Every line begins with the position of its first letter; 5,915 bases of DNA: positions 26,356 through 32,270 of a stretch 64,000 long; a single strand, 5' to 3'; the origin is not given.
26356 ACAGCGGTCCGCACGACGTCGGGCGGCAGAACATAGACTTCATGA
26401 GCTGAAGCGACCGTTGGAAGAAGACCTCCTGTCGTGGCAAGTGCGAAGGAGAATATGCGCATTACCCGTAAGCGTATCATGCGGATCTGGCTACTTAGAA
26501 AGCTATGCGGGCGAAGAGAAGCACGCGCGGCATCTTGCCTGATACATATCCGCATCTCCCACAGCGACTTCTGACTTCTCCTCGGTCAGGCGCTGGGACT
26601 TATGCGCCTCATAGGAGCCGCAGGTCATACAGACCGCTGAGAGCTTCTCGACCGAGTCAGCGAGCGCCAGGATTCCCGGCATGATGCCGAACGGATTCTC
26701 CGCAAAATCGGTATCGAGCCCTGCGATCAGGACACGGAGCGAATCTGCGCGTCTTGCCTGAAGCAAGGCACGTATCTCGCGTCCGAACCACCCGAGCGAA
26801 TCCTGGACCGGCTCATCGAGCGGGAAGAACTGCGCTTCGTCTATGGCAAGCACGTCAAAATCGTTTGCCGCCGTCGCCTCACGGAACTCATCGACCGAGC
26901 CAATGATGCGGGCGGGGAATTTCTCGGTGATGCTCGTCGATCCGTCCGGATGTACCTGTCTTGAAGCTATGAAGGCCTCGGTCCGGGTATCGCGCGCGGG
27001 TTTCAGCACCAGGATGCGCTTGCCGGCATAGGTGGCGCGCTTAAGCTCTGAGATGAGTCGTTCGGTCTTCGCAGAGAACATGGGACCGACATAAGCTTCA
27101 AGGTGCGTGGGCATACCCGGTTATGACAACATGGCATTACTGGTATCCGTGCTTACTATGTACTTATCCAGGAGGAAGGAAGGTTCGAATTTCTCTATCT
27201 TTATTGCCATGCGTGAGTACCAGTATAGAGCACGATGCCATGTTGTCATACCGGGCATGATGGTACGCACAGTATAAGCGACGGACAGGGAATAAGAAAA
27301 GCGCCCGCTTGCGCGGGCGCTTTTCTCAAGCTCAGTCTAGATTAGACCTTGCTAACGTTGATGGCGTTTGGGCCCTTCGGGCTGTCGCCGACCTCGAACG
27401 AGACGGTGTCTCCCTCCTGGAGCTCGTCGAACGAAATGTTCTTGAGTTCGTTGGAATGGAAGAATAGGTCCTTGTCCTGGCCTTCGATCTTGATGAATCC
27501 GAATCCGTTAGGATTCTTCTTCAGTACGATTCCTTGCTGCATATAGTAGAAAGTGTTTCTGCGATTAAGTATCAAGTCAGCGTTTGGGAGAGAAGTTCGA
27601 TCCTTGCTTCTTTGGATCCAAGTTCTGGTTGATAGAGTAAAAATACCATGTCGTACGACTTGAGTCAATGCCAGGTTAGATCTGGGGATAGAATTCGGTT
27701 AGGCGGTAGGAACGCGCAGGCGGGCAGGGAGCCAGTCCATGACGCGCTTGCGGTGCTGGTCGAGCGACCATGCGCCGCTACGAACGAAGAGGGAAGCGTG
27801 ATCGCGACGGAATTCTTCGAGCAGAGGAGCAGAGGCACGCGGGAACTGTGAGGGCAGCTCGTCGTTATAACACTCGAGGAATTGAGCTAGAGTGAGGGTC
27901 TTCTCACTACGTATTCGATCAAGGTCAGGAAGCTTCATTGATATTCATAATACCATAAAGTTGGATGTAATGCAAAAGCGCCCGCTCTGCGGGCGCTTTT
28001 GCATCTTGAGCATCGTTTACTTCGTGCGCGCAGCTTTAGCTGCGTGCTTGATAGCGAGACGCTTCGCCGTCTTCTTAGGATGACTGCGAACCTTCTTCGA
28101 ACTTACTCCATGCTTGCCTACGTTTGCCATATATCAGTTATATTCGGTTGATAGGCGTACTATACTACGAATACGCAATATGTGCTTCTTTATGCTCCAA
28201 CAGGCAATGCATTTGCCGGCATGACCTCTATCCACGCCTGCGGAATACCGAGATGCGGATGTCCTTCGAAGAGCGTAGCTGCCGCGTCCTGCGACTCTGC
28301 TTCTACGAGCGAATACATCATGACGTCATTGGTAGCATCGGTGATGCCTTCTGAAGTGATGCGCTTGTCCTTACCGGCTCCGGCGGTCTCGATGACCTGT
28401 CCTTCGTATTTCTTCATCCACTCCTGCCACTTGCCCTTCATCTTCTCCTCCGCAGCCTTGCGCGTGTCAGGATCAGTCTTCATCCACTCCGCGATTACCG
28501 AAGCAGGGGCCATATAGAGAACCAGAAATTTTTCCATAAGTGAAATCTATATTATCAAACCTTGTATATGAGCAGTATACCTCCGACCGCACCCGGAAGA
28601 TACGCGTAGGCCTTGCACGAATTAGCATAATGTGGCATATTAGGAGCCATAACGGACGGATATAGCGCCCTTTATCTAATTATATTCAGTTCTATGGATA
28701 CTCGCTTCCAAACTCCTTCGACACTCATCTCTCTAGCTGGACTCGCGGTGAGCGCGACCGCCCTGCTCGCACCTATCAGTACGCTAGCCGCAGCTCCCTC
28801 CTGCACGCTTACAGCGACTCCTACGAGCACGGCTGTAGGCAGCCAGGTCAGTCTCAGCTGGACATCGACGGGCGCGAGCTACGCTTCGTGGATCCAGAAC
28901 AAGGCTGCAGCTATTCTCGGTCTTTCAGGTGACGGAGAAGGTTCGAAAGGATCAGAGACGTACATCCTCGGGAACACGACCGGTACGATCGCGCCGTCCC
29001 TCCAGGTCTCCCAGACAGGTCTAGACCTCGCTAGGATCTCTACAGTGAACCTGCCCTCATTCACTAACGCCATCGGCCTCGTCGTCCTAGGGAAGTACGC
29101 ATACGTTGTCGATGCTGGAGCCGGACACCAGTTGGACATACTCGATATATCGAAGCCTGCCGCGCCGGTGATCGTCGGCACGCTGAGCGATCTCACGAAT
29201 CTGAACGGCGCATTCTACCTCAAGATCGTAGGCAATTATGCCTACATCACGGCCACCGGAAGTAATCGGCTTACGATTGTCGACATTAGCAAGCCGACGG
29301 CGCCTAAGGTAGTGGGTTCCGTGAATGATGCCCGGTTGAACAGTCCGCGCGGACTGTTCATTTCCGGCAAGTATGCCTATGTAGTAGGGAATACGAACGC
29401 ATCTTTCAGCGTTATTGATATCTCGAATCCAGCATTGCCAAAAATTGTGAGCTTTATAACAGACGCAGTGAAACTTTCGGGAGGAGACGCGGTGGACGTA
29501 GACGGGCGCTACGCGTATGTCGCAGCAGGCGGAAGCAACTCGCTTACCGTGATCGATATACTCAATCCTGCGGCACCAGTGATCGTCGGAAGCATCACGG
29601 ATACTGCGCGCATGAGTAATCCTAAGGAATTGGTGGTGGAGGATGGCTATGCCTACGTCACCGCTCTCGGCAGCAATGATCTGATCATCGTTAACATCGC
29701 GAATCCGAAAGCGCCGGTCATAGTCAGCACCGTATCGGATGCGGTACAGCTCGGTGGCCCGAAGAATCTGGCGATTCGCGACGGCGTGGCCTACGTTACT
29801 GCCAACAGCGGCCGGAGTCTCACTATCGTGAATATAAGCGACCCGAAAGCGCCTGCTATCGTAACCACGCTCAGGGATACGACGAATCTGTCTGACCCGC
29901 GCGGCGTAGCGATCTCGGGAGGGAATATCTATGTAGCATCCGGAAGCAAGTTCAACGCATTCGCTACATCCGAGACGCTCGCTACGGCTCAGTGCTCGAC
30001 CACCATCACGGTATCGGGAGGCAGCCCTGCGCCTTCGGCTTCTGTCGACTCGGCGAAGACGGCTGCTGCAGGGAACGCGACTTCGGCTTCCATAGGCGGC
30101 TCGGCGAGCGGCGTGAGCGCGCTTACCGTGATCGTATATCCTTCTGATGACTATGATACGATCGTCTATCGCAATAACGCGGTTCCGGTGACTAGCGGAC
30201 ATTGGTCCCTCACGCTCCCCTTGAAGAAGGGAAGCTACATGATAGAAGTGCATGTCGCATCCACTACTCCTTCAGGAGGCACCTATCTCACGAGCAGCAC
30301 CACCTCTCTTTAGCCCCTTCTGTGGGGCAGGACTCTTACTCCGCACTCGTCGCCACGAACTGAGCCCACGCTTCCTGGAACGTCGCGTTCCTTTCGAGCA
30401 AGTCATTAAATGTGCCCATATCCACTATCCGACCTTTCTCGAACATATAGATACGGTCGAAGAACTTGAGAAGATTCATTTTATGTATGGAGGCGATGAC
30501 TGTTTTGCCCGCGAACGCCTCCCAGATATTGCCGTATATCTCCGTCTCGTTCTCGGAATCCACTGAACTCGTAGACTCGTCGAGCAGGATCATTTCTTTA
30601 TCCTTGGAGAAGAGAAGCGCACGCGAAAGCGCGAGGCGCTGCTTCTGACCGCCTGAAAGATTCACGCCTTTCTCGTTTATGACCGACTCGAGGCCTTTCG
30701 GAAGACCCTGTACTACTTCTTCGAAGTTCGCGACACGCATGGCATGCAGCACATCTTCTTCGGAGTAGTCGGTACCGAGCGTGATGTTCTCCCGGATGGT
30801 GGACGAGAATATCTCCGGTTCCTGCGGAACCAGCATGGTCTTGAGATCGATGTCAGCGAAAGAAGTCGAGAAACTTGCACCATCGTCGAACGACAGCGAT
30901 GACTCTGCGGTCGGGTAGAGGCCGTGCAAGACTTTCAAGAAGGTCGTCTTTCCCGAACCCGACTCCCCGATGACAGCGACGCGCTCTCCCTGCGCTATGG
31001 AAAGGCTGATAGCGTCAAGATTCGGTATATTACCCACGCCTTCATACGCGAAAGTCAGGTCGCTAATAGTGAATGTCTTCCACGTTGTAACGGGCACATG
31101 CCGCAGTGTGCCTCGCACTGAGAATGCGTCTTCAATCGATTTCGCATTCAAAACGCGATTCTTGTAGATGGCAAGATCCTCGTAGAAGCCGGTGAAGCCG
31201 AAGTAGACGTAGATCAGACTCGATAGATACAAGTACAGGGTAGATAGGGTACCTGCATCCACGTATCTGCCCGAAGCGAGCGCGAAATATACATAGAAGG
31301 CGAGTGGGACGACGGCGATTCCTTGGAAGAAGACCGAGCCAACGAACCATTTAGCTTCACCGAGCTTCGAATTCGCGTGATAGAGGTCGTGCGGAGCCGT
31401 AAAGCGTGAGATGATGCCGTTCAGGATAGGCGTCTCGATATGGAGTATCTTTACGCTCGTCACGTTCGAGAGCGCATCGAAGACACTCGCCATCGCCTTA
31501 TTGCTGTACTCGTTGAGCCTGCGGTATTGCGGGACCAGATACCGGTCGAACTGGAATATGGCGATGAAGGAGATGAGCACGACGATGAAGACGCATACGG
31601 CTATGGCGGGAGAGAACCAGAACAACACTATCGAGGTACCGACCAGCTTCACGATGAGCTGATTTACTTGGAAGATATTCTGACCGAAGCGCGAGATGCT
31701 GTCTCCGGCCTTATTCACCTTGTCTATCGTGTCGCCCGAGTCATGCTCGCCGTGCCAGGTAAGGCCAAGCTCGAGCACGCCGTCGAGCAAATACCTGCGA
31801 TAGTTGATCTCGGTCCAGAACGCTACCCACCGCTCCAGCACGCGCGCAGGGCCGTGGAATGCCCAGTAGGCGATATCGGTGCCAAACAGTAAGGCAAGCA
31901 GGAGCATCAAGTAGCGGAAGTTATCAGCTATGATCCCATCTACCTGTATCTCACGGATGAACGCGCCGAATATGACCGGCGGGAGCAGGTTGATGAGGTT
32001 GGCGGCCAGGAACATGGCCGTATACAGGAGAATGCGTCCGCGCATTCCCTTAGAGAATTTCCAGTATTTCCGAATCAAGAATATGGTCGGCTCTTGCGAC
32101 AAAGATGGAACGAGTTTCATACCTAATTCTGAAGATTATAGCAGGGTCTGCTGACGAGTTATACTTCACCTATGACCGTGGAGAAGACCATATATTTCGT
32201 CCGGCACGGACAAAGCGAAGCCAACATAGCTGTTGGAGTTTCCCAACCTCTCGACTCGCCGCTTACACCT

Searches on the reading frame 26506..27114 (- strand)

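Call 27: search_protein_families(library=pfam, proteins=[window:26506-27114:-], max_evalue=0.00001)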
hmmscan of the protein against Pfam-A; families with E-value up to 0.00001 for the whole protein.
window:26506-27114:- (203 aa): 1 family
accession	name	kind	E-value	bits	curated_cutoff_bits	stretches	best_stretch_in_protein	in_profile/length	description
PF00265.24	TK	-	1.5e-37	129.6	20.6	1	4-199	2-176/176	Thymidine kinase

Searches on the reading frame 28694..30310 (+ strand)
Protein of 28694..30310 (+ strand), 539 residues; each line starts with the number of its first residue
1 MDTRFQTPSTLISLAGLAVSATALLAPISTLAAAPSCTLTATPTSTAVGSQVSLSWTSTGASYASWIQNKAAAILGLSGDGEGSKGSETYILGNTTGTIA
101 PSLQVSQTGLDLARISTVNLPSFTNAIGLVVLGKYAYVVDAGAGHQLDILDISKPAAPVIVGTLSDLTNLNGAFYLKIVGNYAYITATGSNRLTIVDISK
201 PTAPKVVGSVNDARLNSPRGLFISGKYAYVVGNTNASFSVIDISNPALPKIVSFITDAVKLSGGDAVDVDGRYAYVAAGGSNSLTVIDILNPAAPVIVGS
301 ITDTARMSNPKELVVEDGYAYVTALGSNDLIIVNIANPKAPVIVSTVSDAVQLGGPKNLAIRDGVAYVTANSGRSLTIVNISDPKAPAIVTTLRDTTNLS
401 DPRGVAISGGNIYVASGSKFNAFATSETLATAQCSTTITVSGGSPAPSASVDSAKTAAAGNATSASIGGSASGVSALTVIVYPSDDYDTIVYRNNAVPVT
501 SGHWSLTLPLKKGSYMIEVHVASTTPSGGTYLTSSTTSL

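Call 28: search_protein_families(library=pfam, proteins=[window:28694-30310:+], max_evalue=0.00001)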
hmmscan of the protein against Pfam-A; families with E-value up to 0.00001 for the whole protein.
window:28694-30310:+ (539 aa): 2 families
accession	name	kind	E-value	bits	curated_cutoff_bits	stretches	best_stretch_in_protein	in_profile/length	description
PF08309.17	LVIVD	-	9.6e-42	140.5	20.2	4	176-212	7-42/42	LVIVD repeat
PF09826.15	Beta_propel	-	2.3e-07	30.5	22.4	0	264-417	14-130/495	Beta propeller domain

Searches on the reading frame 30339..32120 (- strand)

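Call 10: search_protein_families(library=pfam, proteins=[window:30339-32120:-])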
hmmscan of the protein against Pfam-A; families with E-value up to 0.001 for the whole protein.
window:30339-32120:- (594 aa): 3 families
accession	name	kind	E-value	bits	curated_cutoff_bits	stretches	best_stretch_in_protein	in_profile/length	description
PF00005.33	ABC_tran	-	3.2e-24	86.5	25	1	368-518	1-137/137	ABC transporter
PF00664.28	ABC_membrane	-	2.1e-13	51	28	1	31-302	2-270/274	ABC transporter transmembrane region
PF02463.25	SMC_N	-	0.00075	19.4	40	0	455-558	121-209/220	RecF/RecN/SMC N terminal domain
